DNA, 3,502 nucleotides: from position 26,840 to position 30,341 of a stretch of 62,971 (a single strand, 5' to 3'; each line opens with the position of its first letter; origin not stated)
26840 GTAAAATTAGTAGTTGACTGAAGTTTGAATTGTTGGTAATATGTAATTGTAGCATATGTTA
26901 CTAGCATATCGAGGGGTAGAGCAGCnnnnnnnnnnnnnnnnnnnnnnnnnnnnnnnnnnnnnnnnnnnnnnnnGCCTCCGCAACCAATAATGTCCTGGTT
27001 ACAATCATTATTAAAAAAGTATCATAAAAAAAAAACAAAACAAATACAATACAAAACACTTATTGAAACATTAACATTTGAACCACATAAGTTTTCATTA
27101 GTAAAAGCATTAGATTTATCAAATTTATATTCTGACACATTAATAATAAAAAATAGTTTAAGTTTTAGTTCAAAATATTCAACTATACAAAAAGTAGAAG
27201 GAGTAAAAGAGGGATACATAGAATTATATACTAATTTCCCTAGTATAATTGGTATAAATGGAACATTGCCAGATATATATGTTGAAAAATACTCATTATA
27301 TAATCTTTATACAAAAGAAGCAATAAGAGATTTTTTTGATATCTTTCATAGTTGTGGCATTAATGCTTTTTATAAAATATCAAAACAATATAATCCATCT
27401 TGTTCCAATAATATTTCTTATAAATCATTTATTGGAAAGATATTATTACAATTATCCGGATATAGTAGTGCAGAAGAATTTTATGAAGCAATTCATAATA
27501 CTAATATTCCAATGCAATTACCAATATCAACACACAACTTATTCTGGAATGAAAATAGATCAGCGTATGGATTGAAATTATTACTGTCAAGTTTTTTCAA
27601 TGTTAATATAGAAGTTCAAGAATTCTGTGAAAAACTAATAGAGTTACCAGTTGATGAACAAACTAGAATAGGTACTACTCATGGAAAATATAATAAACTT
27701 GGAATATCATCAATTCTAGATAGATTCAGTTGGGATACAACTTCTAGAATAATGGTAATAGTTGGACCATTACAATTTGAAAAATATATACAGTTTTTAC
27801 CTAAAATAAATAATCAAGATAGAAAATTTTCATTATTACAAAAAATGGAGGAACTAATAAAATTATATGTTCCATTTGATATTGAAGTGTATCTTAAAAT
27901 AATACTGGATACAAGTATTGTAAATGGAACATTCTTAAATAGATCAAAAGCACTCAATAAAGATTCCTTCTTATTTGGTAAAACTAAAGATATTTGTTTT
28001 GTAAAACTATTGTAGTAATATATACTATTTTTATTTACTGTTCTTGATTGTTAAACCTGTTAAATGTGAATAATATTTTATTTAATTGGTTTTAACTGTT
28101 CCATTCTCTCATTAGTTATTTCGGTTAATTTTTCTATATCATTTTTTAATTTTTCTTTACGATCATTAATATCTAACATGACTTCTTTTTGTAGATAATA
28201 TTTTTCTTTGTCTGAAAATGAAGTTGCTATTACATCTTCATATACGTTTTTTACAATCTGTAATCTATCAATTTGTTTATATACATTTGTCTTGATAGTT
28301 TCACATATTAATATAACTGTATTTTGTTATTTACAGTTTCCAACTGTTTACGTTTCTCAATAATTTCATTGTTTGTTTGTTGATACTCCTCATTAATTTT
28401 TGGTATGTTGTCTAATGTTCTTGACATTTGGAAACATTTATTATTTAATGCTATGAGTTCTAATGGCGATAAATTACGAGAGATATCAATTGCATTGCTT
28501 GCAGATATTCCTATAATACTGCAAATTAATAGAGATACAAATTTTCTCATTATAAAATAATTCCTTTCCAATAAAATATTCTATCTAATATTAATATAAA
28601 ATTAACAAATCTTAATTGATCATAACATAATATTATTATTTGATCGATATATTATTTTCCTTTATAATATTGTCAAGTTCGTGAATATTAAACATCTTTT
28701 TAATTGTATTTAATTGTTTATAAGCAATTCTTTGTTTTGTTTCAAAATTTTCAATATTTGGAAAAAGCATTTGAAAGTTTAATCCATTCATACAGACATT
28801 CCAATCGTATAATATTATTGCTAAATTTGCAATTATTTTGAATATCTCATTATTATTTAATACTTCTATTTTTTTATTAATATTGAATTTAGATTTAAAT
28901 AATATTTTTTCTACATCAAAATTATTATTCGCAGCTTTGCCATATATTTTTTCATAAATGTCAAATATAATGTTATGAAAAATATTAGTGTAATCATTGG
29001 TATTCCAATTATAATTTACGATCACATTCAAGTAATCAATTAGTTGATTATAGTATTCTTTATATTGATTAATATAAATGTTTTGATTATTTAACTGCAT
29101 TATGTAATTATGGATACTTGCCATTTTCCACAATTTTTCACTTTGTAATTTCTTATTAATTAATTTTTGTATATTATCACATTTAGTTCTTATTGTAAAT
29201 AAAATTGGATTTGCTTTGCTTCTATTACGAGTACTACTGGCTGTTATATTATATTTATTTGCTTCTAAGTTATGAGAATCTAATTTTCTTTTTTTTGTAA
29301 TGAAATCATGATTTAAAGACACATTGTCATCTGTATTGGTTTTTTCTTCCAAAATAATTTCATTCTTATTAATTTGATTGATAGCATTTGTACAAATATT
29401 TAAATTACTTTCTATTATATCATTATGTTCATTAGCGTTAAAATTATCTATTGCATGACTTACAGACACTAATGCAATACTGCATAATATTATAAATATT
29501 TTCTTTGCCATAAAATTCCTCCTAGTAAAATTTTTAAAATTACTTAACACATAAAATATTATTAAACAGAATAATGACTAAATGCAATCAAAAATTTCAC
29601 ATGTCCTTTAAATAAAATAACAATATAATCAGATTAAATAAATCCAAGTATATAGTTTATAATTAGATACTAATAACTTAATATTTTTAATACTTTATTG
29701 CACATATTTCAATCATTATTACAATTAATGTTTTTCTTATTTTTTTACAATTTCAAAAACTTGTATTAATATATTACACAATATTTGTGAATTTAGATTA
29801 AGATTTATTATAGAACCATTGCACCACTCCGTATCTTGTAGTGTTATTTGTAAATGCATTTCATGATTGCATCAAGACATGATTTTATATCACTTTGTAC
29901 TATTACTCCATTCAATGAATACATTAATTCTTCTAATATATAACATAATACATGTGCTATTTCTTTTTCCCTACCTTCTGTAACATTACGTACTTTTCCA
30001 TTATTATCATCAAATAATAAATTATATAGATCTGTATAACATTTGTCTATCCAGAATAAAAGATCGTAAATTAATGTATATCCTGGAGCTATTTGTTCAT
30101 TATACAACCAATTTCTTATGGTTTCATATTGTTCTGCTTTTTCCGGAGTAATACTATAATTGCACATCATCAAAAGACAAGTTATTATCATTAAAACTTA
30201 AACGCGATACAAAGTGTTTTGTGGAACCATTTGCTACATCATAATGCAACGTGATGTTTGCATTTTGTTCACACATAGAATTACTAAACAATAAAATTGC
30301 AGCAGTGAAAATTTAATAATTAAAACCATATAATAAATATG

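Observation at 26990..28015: Stand-alone TssG-like T6SS baseplate gene abutting tRNA-fMet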

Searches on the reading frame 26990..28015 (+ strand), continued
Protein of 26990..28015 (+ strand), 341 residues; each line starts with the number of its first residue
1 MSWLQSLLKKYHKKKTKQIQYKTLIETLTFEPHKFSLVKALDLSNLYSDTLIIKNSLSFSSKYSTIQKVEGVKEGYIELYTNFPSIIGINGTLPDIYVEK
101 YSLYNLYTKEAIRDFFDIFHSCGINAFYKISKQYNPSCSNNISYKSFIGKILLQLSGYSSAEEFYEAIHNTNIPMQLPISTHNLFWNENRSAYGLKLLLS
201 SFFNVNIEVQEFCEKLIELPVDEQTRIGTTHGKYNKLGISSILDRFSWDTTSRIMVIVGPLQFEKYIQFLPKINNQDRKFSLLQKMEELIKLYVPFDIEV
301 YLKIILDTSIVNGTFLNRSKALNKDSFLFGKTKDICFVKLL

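Call 55: find_related_loci(query=A1, collection=metagenome_contigs, flank=10000)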
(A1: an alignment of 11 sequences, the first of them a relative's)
Query A1 (341 aa) in metagenome_contigs; peptide patterns used: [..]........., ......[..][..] (x = any residue, [..] = any of these).
347 stretches matched a pattern; 1 encode a relative of the query (tblastn E <= 1e-3); 1 distinct loci.
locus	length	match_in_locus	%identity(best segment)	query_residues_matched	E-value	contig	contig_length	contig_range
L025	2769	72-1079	80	1-341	0e+0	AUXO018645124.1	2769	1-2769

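Call 58: search_protein_families(library=pfam, proteins=[L005:9597-9932:-, L022:6865-7188:+, L009:6444-6749:+, L020:6556-6870:+, L005:7401-8582:-, L012:721-1464:+, L012:3403-4368:-, L015:8169-8609:+, L015:16010-16573:+, L015:16607-17131:+], max_evalue=5)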
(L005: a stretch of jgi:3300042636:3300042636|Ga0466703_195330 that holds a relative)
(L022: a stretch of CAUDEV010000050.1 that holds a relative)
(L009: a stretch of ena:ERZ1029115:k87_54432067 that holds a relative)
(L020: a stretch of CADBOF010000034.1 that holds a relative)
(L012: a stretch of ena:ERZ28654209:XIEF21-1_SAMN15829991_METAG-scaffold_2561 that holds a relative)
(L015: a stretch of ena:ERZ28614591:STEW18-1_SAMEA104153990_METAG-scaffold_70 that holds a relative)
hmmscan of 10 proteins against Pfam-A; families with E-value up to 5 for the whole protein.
L005:9597-9932:- (111 aa): 0 families

L022:6865-7188:+ (107 aa): 1 family
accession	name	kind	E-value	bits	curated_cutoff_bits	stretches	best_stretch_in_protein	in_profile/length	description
PF02558.23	ApbA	-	0.068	13.2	22.2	1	11-58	75-121/150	Ketopantoate reductase PanE/ApbA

L009:6444-6749:+ (101 aa): 0 families

L020:6556-6870:+ (105 aa): 0 families

L005:7401-8582:- (393 aa): 0 families

L012:721-1464:+ (247 aa): 0 families

L012:3403-4368:- (321 aa): 5 families
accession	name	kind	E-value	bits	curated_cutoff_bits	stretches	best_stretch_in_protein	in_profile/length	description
PF13103.11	TonB_2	-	0.0016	18.9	22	1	226-305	7-75/85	TonB C terminal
PF22251.1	PFF1_TM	-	1.5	8.7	32.3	0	5-160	69-227/300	Vacuolar membrane protease, transmembrane domain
PF12722.12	Hid1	-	1.5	7.4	22.5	1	62-164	579-685/812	High-temperature-induced dauer-formation protein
PF09746.14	Membralin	-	4.5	6.8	23.7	0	69-158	98-186/392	Tumour-associated protein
PF15279.11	SOBP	-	4.7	8.1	35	0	79-191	95-206/325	Sine oculis-binding protein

L015:8169-8609:+ (146 aa): 0 families

L015:16010-16573:+ (187 aa): 3 families
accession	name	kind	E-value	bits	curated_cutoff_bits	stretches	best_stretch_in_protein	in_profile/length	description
PF13838.12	Clathrin_H_link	-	0.01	16.3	27.8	1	43-74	27-59/66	Clathrin-H-link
PF18799.6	LPD5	-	0.078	13.7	27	1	25-73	90-138/144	Large polyvalent protein-associated domain 5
PF19774.5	DUF6260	-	0.084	12.3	26.6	1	13-64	178-235/301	Family of unknown function (DUF6260)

L015:16607-17131:+ (174 aa): 0 families

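Call 62: find_homologous_proteins(query=A1, max_evalue=0.00001)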
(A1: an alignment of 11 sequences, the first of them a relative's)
Query A1 (11 sequences) (341 aa, profile of the alignment): 23 proteins with E <= 0.00001 among 6474 candidates.
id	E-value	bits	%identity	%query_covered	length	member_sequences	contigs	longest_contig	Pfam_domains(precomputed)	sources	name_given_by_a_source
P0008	3.4e-178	610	74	99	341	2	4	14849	PF06996.17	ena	-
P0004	7.7e-178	609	74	100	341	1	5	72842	PF06996.17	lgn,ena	-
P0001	2.0e-174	598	100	100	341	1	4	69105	PF06996.17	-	-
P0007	3.1e-173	594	74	100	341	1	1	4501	PF06996.17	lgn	-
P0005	5.6e-173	593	77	100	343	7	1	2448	PF06996.17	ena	-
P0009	7.9e-172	589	73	99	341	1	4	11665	PF06996.17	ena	-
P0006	1.1e-171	589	74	99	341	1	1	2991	PF06996.17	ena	-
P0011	4.8e-171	587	72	99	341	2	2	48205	PF06996.17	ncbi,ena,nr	ncbi:MAG: type VI secretion system baseplate subunit TssG [Alphaproteobacteria bacterium]|nr:type VI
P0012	3.3e-170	584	67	98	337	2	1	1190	PF06996.17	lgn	-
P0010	2.0e-166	572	75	99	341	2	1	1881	PF06996.17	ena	-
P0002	2.4e-165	568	79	99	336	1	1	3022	PF06996.17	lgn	-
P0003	6.1e-159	547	79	99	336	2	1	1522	PF06996.17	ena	-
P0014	2.7e-155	535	48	97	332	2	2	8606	PF06996.17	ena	-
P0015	3.7e-149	515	49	91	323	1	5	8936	PF06996.17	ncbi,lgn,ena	-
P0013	1.3e-146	506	54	89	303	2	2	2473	PF06996.17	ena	-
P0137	7.3e-145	501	50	94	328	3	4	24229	PF06996.17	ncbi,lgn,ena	-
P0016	4.0e-128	446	40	92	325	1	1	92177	PF06996.17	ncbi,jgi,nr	ncbi:MAG: type VI secretion system baseplate subunit TssG [Holosporales bacterium]|jgi:predicted com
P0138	1.1e-105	372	42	93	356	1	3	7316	PF06996.17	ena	-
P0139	9.4e-105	369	42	91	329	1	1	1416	PF06996.17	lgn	-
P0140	3.7e-103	364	41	91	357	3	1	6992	PF06996.17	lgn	-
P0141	9.0e-99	349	39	91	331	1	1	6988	PF06996.17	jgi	jgi:type VI secretion system protein ImpH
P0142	2.2e-90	322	37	90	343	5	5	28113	PF06996.17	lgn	-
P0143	1.5e-81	292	38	89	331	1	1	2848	PF06996.17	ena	-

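Call 63: find_encoding_contigs(protein=P0142, flank=10000, max_places=2)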
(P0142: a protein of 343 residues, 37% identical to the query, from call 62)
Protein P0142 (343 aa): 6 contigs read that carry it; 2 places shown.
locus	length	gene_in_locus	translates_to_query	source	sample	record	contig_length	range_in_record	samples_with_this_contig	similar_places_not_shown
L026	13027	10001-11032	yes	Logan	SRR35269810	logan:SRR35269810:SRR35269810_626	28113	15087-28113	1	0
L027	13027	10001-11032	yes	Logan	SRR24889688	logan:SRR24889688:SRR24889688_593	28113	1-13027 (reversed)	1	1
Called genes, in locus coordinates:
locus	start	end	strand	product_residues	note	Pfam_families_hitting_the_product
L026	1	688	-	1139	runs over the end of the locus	PF02811:PHP, PF07733:DNA_pol3_alpha, PF17657:DNA_pol3_finger, PF14579:HHH_6, PF01336:tRNA_anti-codon (weak)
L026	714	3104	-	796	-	PF01588:tRNA_bind, PF03483:B3_4, PF03484:B5, PF17759:tRNA_synthFbeta, PF03147:FDX-ACB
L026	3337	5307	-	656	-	PF01464:SLT, PF27553:SLT_superhelical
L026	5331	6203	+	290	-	PF00701:DHDPS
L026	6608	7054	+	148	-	PF00588:SpoU_methylase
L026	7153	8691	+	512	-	PF13365:Trypsin_2, PF13180:PDZ_2 (faint)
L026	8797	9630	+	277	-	-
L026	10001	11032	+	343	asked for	PF06996:T6SS_TssG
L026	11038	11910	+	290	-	PF13793:Pribosyltran_N, PF00156:Pribosyltran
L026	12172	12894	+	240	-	PF10858:DUF2659 (weak), PF09976:TPR_21 (weak)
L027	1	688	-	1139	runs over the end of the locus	PF02811:PHP, PF07733:DNA_pol3_alpha, PF17657:DNA_pol3_finger, PF14579:HHH_6, PF01336:tRNA_anti-codon (weak)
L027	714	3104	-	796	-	PF01588:tRNA_bind, PF03483:B3_4, PF03484:B5, PF17759:tRNA_synthFbeta, PF03147:FDX-ACB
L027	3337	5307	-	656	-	PF01464:SLT, PF27553:SLT_superhelical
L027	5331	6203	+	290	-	PF00701:DHDPS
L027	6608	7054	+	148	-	PF00588:SpoU_methylase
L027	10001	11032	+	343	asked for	PF06996:T6SS_TssG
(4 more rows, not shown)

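Call 64: find_encoding_contigs(protein=P0141, flank=10000, max_places=2)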
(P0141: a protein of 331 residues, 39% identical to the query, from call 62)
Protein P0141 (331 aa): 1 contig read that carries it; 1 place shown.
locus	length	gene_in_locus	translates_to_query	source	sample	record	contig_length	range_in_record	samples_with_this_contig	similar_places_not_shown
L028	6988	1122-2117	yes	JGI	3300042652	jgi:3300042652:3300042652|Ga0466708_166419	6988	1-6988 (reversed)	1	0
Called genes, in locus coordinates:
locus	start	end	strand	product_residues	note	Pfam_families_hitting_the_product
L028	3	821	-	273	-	?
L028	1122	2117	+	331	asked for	PF06996:T6SS_TssG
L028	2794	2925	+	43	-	-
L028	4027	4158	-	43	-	-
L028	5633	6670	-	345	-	PF01628:HrcA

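Call 65: find_encoding_contigs(protein=P0004, flank=10000, max_places=2)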
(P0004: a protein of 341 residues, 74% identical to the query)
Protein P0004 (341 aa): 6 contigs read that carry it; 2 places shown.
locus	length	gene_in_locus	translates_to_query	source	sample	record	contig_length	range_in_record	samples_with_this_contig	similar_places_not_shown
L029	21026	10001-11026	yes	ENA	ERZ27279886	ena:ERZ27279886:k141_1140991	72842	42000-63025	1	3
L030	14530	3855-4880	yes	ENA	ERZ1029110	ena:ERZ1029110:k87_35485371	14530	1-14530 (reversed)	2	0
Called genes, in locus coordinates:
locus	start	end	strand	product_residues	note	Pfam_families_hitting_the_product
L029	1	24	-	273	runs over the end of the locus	PF00181:Ribosomal_L2_N, PF03947:Ribosomal_L2_C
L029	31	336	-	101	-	PF00276:Ribosomal_L23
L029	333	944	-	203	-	PF00573:Ribosomal_L4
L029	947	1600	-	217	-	PF00297:Ribosomal_L3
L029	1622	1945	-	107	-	PF00338:Ribosomal_S10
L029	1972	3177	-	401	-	PF00009:GTP_EFTU, PF03144:GTP_EFTU_D2, PF03143:GTP_EFTU_D3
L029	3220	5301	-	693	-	PF00009:GTP_EFTU, PF03144:GTP_EFTU_D2, PF22042:EF-G_D2, PF14492:EFG_III, PF16658:RF3_C (weak), PF03764:EFG_IV, PF00679:EFG_C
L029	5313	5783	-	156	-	PF00177:Ribosomal_S7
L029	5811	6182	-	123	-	PF00164:Ribosom_S12_S23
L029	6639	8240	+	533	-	PF00263:Secretin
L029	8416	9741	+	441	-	-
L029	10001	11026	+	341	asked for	PF06996:T6SS_TssG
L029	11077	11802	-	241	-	PF00230:MIP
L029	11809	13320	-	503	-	PF00370:FGGY_N, PF02782:FGGY_C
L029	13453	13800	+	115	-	-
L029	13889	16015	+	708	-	-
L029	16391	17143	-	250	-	-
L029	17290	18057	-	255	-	-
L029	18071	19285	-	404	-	-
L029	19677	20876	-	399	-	PF00375:SDF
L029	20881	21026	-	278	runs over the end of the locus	PF13401:AAA_22 (weak), PF00448:SRP54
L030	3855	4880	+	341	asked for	PF06996:T6SS_TssG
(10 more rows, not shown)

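Call 73: search_solved_structures(query=A2, max_evalue=10)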
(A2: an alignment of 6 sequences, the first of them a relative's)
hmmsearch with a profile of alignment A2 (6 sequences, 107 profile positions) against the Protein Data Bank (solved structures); distinct sequences matched with E-value up to 10: 3.
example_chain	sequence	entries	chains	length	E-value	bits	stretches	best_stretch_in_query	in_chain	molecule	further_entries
6z1p_Bg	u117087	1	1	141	0.36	14.1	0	45-79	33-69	Ribosomal protein S6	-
4a3r_A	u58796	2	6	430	0.41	13.9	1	17-92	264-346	ENOLASE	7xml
3tqp_A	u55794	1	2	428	1.1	12.5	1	16-58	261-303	Enolase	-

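Call 74: search_protein_families(library=ncbifam, alignment_id=A2, max_evalue=5)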
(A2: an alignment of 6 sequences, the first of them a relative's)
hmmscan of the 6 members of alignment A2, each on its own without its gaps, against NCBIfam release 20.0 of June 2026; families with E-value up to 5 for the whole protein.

A. member 1, L005:9597-9932:- (111 aa): 1 family
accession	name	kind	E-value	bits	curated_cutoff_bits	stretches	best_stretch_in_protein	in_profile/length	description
NF005222.0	PRK06718.1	equivalog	0.077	12.6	204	1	5-79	66-140/203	NAD(P)-binding protein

B. families by the number of members that match (of 6 scanned): 2 families
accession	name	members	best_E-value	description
NF050028.1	CldAdptActJ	1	0.0045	cold adaptation protein ActJcold adaptation protein ActJ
NF005222.0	PRK06718.1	1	0.077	NAD(P)-binding protein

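Call 82: search_protein_representatives(alignment_id=A1)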
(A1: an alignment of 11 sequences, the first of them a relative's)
Query: 11 sequences, 337 profile positions. Proteins with E-value up to 0.001 (for the whole library): 3218; up to 1e-10: 1414; up to 1e-30: 52. The best 150 are listed.
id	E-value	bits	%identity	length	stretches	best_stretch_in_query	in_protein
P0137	2.3e-145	500.6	-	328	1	12-335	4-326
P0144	1.0e-102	360.4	-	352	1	4-330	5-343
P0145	1.4e-98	346.9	-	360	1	9-328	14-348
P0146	2.5e-95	336.2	-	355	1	3-334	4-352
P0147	1.5e-89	317.2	-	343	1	9-337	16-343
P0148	6.7e-88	311.7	-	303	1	19-336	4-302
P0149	2.9e-84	299.8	-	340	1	7-335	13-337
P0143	4.9e-82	292.4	-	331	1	19-326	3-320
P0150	3.1e-79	283.2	-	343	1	17-324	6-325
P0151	2.0e-78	280.6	-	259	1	83-335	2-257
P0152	1.2e-70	255.0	-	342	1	19-337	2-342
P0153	4.7e-67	243.2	-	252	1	90-334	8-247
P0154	6.2e-62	226.4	-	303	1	44-328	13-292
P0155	1.6e-57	211.8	-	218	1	125-336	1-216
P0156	2.3e-48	181.8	-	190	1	168-328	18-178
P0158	6.1e-39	150.8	-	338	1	10-305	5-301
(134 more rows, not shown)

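Call 83: find_encoding_contigs(protein=P0158, flank=10000, max_places=2)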
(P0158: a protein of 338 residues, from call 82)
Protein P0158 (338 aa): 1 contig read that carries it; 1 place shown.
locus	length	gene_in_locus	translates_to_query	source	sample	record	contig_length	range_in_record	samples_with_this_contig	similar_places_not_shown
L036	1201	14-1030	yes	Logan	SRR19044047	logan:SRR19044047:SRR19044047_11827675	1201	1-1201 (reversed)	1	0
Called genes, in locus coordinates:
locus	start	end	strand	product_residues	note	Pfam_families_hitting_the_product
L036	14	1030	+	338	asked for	PF06996:T6SS_TssG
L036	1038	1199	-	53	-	?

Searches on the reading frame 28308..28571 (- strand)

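Call 4: search_protein_families(library=pfam, proteins=[window:28308-28571:-], max_evalue=1)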
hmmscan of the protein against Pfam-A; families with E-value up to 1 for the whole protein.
window:28308-28571:- (87 aa): 1 family
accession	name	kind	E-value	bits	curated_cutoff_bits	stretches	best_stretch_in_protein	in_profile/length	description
PF16454.10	PI3K_P85_iSH2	-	0.0035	17.4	31.5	1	38-86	18-63/161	Phosphatidylinositol 3-kinase regulatory subunit P85 inter-SH2 domain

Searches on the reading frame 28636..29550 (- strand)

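Call 4: search_protein_families(library=pfam, proteins=[window:28636-29550:-], max_evalue=1)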
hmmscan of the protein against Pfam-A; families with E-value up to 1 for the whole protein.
window:28636-29550:- (304 aa): 3 families
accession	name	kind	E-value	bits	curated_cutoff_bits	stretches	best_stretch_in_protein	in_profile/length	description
PF24557.2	DExH14_plug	-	0.03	15.3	27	0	109-153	59-103/105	DExH14 plug domain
PF18484.6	CDCA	-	0.12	12.4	29.2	1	31-110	92-172/184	Cadmium carbonic anhydrase repeat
PF25768.1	TPR_IFT121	-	0.56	11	27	1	226-281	37-89/100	IFT121-like, TPR repeats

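Call 5: search_protein_families(library=ncbifam, proteins=[window:28636-29550:-], max_evalue=1)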
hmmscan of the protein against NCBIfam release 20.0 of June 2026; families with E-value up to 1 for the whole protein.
window:28636-29550:- (304 aa): 0 families

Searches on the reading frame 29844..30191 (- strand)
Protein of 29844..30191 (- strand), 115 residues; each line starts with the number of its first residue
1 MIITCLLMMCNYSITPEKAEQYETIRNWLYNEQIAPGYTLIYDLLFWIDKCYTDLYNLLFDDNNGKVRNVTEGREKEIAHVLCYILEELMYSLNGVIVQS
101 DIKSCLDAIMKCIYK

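Call 4: search_protein_families(library=pfam, proteins=[window:29844-30191:-], max_evalue=1)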
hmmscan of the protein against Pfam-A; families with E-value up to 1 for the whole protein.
window:29844-30191:- (115 aa): 1 family
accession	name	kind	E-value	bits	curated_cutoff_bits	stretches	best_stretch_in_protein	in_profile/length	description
PF20416.4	UTP20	-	0.027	14.3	27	1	79-113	89-123/221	U3 small nucleolar RNA-associated protein 20 domain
